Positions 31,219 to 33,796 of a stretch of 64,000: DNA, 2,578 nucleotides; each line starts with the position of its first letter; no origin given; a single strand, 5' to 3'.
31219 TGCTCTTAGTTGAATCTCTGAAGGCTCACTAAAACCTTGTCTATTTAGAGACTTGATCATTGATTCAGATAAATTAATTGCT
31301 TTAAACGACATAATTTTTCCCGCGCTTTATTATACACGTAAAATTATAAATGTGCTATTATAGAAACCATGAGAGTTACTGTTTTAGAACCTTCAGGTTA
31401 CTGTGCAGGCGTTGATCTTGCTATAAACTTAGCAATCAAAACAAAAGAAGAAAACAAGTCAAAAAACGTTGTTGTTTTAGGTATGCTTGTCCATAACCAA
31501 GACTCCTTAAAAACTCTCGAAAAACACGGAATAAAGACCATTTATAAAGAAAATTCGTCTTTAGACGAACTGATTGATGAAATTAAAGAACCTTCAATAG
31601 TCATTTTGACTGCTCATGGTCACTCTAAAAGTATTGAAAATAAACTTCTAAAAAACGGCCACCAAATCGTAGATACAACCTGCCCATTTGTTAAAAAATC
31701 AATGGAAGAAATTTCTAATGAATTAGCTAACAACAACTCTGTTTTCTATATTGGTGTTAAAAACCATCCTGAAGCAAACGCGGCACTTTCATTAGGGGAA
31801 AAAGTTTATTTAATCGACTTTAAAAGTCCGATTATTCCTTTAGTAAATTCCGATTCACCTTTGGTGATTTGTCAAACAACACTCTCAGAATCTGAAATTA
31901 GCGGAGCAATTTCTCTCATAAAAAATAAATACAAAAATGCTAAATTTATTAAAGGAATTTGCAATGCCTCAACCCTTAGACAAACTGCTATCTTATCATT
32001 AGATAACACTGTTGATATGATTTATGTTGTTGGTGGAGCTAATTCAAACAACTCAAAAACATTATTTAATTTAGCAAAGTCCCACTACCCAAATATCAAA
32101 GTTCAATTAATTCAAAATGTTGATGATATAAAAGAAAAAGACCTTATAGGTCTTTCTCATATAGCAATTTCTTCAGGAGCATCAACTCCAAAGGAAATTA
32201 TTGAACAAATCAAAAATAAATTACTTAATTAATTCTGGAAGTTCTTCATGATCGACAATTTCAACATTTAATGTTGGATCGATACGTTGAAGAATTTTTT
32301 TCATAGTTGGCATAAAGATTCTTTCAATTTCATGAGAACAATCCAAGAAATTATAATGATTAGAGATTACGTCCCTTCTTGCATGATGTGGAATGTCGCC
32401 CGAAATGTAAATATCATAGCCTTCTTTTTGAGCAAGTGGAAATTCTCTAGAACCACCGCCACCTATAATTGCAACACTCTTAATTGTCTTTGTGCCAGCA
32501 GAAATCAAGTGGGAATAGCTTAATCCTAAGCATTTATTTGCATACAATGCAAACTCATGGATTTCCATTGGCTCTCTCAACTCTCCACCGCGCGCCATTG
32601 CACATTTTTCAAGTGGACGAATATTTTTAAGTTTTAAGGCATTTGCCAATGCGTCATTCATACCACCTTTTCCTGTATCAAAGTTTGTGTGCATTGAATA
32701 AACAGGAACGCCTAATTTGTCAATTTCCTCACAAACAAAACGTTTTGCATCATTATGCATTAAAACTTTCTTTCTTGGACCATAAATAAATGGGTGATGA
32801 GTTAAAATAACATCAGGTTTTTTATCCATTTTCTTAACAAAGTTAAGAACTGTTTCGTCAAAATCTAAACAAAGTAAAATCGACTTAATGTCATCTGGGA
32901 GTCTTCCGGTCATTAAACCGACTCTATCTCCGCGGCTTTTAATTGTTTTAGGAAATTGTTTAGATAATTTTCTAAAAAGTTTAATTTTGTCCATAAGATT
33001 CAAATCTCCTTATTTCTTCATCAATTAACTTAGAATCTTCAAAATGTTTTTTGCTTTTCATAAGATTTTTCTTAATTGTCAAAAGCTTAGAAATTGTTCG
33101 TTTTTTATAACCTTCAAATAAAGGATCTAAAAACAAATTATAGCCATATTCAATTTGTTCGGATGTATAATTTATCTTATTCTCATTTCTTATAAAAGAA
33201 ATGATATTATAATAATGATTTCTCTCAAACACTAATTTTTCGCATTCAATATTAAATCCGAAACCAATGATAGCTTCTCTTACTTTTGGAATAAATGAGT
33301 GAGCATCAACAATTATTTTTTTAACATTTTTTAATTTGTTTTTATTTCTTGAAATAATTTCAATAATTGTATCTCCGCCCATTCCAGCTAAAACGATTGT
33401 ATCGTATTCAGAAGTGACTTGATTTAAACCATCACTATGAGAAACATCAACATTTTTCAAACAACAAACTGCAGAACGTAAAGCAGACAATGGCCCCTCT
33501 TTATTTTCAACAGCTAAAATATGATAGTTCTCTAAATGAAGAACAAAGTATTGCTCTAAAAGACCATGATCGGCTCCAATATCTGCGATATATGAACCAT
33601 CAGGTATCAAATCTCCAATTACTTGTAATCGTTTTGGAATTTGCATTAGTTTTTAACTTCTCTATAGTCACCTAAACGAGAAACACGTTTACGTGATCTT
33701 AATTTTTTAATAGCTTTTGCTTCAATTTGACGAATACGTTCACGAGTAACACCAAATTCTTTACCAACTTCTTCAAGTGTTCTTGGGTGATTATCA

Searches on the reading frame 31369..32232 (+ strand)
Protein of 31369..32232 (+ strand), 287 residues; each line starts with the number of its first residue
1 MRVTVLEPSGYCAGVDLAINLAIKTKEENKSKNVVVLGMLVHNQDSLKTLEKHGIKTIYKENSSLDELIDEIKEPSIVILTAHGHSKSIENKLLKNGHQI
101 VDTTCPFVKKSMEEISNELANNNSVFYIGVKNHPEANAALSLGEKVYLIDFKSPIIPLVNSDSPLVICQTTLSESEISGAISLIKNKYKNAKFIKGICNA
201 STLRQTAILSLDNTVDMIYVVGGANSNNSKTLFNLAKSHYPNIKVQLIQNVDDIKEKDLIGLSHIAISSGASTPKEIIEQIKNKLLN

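Call 69: search_protein_families(library=pfam, proteins=[window:31369-32232:+], max_evalue=0.001)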
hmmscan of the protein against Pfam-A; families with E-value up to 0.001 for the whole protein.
window:31369-32232:+ (287 aa): 1 family
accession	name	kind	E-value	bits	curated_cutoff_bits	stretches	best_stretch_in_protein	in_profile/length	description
PF02401.23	LYTB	-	1.1e-68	231.9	24.5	1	3-285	1-266/267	LytB protein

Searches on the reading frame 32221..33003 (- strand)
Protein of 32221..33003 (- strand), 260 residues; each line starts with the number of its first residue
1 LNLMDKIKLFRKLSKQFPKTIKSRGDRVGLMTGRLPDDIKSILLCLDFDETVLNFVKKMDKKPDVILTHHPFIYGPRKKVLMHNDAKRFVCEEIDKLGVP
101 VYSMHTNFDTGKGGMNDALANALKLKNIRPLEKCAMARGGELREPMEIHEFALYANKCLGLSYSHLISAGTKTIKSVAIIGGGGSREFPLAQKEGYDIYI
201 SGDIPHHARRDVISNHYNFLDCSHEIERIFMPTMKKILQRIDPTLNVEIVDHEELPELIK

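Call 69: search_protein_families(library=pfam, proteins=[window:32221-33003:-], max_evalue=0.001)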
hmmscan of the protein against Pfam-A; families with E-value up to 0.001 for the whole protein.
window:32221-33003:- (260 aa): 1 family
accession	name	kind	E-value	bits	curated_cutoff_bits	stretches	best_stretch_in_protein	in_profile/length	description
PF01784.24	DUF34_NIF3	-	9.1e-54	183.2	23.4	1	9-250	6-248/256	Duf34/NIF3 (NGG1p interacting factor 3)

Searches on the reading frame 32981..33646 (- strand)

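Call 69: search_protein_families(library=pfam, proteins=[window:32981-33646:-], max_evalue=0.001)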
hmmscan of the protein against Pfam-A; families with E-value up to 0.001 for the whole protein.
window:32981-33646:- (221 aa): 2 families
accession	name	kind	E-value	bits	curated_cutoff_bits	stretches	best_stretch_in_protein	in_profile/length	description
PF12847.13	Methyltransf_18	-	1.3e-34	119.9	27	1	4-149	2-151/151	Methyltransferase domain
PF04816.18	TrmK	-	8.1e-30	104.3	27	1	20-214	1-202/205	tRNA (adenine(22)-N(1))-methyltransferase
